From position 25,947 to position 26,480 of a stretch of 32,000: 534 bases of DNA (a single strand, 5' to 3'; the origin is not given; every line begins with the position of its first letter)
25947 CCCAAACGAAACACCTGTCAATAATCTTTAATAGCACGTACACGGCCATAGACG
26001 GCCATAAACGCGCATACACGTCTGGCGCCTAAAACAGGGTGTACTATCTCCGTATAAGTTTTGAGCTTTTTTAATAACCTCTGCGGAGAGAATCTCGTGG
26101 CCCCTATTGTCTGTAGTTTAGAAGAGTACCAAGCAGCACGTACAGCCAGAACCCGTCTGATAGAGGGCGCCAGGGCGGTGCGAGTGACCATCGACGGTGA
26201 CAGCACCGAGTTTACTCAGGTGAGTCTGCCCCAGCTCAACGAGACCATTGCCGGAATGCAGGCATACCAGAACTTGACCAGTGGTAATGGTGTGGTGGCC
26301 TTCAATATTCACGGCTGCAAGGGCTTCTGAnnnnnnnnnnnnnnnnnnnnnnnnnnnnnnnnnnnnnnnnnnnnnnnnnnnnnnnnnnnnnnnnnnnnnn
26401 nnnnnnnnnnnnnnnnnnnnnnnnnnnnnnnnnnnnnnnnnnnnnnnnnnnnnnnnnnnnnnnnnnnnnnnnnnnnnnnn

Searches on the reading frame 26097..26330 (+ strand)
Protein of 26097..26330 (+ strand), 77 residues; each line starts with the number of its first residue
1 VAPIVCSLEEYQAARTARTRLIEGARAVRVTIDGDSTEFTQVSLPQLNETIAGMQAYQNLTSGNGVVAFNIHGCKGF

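Call 34: search_protein_families(library=ncbifam, proteins=[window:26097-26330:+], max_evalue=0.01)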
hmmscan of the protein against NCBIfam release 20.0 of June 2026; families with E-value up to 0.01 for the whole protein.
window:26097-26330:+ (77 aa): 0 families

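Call 35: search_protein_families(library=phrogs, proteins=[window:26097-26330:+], max_evalue=0.01)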
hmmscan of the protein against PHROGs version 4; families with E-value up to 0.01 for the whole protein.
window:26097-26330:+ (77 aa): 1 family
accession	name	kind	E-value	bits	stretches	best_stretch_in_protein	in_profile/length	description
phrog_75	-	connector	4.9e-11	43.4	1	9-56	9-57/73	head-tail adaptor Ad1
